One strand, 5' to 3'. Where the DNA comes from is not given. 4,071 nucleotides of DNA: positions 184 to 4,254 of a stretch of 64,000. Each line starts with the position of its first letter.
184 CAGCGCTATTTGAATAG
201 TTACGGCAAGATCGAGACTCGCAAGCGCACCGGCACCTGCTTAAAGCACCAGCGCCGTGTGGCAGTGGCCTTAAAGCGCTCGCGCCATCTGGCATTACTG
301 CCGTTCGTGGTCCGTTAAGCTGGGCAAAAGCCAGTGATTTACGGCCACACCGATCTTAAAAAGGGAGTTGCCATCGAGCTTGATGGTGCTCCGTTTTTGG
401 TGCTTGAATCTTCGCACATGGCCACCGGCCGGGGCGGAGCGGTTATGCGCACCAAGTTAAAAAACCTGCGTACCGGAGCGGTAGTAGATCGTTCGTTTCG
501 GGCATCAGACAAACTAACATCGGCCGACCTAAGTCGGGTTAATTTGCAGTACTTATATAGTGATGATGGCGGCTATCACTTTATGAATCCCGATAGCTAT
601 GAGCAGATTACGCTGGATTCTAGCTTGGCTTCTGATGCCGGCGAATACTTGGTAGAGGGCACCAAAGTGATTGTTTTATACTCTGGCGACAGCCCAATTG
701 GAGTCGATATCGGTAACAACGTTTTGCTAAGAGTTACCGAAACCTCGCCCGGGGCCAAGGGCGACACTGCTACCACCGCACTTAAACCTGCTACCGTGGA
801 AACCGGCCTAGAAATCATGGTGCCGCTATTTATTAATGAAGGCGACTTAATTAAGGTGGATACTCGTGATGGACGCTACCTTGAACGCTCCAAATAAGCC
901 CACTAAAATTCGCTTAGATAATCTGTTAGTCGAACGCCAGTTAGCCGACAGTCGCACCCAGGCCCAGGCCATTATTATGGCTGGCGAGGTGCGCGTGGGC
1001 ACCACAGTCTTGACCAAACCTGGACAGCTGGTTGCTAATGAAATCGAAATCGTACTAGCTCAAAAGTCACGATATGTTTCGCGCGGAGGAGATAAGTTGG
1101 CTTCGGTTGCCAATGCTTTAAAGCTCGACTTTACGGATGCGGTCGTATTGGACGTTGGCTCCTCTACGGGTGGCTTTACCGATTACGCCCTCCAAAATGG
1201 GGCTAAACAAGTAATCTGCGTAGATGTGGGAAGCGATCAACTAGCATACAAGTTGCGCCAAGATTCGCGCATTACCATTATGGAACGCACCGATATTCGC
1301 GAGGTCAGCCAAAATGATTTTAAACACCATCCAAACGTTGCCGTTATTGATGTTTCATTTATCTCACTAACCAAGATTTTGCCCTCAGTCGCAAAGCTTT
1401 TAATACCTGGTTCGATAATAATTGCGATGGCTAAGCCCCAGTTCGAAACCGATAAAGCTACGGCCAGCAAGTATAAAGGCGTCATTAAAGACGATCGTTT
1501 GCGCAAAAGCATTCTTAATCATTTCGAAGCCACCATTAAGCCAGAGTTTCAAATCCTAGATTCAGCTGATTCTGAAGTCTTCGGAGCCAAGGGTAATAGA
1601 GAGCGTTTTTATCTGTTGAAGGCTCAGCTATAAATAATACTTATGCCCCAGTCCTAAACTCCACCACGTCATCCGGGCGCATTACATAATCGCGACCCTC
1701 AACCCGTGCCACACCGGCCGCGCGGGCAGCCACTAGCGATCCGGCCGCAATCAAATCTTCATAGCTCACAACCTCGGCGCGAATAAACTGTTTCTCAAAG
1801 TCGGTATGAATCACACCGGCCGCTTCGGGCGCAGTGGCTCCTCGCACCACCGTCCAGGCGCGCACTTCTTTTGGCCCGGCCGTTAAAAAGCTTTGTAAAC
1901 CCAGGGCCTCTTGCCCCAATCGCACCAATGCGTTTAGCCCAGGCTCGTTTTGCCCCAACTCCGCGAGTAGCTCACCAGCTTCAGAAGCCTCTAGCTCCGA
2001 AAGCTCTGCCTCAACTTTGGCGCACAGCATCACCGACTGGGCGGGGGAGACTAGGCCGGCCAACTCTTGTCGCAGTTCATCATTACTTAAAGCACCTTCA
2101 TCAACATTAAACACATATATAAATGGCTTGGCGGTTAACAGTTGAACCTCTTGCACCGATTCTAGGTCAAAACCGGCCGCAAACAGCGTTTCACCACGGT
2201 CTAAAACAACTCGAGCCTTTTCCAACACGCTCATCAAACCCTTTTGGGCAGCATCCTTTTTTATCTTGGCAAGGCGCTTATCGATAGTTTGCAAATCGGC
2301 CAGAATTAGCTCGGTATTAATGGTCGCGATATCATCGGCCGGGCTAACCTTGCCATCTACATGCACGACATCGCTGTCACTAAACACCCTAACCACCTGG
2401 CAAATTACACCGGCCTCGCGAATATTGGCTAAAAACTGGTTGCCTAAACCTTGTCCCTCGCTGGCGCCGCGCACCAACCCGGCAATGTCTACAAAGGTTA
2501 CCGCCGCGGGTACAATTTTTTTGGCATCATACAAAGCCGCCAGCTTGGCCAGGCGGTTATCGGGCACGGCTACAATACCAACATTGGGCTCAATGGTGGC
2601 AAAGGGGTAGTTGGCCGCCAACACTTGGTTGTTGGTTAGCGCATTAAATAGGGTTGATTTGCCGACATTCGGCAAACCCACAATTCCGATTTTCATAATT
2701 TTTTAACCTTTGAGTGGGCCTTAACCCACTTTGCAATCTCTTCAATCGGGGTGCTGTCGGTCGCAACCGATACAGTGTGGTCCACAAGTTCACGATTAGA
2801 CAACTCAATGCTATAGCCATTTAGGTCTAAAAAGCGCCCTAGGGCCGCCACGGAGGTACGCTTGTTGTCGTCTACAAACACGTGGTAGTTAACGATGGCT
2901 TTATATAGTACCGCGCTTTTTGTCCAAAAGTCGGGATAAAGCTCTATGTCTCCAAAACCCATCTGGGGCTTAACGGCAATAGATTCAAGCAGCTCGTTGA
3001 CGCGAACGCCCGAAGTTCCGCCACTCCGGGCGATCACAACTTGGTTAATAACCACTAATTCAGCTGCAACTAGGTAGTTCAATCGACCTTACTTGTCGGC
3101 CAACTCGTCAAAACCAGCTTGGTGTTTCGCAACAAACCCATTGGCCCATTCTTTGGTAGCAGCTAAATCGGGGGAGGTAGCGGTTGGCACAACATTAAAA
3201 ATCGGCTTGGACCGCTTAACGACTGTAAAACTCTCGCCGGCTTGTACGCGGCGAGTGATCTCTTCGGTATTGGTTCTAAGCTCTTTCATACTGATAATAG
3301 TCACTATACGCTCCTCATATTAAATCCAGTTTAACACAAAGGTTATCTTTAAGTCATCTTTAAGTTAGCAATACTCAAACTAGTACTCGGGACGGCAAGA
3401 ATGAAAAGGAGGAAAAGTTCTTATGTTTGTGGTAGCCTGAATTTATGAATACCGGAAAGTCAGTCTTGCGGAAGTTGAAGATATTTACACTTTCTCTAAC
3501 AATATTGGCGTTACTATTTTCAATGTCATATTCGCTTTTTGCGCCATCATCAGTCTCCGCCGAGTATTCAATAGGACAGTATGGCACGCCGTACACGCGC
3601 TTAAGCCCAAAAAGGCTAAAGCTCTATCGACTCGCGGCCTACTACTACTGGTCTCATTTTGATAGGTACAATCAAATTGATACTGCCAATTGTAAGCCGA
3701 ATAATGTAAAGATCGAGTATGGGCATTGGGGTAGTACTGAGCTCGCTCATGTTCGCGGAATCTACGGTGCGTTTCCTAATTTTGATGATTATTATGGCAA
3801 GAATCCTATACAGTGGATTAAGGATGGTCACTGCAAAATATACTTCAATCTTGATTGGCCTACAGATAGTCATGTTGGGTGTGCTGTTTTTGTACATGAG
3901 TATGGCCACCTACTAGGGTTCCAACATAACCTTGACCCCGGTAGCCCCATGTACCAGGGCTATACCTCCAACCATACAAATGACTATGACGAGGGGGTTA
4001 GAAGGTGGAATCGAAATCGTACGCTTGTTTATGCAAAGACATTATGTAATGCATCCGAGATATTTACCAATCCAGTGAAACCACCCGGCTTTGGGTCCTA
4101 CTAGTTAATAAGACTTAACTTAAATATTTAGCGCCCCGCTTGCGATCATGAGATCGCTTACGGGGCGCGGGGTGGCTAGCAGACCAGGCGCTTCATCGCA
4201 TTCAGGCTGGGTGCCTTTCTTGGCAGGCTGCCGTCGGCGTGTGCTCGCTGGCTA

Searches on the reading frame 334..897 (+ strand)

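Call 70: search_protein_families(library=pfam, proteins=[window:334-897:+], max_evalue=0.00001)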
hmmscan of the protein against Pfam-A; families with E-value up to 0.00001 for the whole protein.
window:334-897:+ (187 aa): 3 families
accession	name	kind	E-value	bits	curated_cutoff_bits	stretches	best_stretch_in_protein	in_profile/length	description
PF09285.17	Elong-fact-P_C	-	9e-28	96.2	25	1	131-185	2-56/56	Elongation factor P, C-terminal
PF08207.18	EFP_N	-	3.3e-22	78.7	23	1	6-61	3-58/58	Elongation factor P (EF-P) KOW-like domain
PF01132.26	EFP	-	8.4e-17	61.3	27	1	70-122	2-54/54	Elongation factor P (EF-P) OB domain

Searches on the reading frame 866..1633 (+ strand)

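Call 70: search_protein_families(library=pfam, proteins=[window:866-1633:+], max_evalue=0.00001)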
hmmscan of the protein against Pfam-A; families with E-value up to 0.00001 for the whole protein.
window:866-1633:+ (255 aa): 2 families
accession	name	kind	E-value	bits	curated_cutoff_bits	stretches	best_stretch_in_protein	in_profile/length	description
PF01728.25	FtsJ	-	1.8e-33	116.4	24.1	1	70-250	1-178/181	FtsJ-like methyltransferase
PF01479.30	S4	-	2.8e-09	37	22.8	1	16-56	2-42/48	S4 domain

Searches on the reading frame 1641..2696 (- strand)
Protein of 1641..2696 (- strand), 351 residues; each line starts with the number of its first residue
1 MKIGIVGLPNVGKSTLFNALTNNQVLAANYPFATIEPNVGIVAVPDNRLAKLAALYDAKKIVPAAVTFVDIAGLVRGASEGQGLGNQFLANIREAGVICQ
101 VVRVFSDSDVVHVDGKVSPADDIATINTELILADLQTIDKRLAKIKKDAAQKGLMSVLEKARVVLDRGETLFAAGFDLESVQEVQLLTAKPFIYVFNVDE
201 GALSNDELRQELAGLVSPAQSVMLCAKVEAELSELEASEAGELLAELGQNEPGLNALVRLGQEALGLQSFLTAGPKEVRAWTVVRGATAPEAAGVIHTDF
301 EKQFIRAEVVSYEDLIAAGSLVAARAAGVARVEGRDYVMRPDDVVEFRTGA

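Call 70: search_protein_families(library=pfam, proteins=[window:1641-2696:-], max_evalue=0.00001)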
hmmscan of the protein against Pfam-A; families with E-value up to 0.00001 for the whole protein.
window:1641-2696:- (351 aa): 3 families
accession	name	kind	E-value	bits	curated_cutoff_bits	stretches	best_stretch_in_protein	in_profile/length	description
PF06071.19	YchF-GTPase_C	-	1.4e-33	115.3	27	1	267-349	1-83/84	Protein of unknown function (DUF933)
PF01926.29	MMR_HSR1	-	2.9e-22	79.3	21.9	1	2-114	1-86/113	50S ribosome-binding GTPase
PF02421.24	FeoB_N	-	8.9e-09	35.5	27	1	2-46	2-46/156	Ferrous iron transport protein B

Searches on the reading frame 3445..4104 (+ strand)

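Call 70: search_protein_families(library=pfam, proteins=[window:3445-4104:+], max_evalue=0.00001)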
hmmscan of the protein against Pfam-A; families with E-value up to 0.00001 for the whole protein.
window:3445-4104:+ (219 aa): 1 family
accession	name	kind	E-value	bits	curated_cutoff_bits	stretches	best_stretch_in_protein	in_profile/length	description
PF00413.30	Peptidase_M10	-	9e-06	26.1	24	0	147-179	110-142/159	Matrixin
